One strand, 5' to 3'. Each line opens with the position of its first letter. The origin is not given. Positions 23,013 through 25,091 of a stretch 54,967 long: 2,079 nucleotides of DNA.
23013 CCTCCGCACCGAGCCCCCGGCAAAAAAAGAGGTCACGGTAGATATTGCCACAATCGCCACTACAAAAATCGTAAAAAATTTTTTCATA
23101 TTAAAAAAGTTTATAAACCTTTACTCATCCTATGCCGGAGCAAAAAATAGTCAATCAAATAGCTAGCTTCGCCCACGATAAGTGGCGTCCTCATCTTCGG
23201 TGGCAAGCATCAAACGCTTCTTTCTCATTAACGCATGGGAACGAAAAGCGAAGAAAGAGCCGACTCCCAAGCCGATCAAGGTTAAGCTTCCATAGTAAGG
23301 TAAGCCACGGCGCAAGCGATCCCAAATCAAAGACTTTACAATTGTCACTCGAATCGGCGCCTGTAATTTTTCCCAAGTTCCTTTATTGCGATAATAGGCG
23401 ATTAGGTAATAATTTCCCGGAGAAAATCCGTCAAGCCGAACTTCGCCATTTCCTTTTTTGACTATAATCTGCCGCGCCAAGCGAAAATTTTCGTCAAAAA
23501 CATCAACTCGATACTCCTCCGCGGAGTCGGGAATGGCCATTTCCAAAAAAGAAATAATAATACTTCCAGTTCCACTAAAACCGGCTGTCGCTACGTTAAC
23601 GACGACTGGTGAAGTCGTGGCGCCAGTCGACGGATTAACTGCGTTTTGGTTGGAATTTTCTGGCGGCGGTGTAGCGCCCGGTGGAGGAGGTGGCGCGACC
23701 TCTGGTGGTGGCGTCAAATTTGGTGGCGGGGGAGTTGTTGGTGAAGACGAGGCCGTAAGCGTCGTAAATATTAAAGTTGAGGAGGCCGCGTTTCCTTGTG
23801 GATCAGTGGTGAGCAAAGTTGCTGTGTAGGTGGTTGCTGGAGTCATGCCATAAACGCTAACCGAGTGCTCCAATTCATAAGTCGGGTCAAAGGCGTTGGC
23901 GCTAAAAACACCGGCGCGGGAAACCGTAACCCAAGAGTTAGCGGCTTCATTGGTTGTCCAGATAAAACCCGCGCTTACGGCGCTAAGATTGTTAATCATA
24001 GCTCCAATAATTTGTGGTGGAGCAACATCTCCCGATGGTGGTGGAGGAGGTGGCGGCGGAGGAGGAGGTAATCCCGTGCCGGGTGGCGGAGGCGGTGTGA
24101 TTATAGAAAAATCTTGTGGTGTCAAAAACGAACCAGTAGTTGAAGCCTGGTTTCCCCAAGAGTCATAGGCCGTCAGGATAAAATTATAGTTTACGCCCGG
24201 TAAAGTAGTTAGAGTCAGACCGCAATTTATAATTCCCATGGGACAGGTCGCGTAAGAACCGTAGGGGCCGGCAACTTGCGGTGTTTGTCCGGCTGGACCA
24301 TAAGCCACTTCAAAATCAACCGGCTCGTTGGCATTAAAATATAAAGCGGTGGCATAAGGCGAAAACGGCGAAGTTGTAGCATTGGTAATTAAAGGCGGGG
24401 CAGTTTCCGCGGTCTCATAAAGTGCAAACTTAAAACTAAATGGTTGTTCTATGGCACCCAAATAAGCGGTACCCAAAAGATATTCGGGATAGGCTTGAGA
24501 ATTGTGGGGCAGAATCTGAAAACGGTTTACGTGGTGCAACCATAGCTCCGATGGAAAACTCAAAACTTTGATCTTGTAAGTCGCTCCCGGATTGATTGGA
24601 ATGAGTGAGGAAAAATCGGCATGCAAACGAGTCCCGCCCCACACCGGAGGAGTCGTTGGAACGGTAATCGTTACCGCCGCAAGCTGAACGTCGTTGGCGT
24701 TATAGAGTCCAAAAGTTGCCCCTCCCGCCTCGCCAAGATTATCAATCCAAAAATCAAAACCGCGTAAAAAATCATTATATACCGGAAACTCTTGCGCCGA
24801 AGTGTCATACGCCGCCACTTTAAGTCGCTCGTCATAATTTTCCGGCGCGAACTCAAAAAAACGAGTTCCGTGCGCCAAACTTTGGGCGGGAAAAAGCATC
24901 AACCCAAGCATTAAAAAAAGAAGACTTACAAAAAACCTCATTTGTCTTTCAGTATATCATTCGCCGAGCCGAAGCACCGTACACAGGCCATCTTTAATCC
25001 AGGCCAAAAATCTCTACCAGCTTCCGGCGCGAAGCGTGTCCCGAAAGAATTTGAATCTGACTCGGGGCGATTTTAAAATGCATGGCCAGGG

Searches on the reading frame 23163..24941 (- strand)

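Call 3: search_protein_families(library=pfam, proteins=[window:23163-24941:-], max_evalue=1)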
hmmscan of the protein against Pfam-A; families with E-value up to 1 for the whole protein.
window:23163-24941:- (592 aa): 2 families
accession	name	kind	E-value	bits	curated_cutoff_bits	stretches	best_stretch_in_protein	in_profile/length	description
PF17425.8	Arylsulfotran_N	-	0.00052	20.5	24.2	1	331-390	21-83/88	Arylsulfotransferase Ig-like domain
PF00041.27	fn3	-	0.0095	16.6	25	0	354-389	47-79/84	Fibronectin type III domain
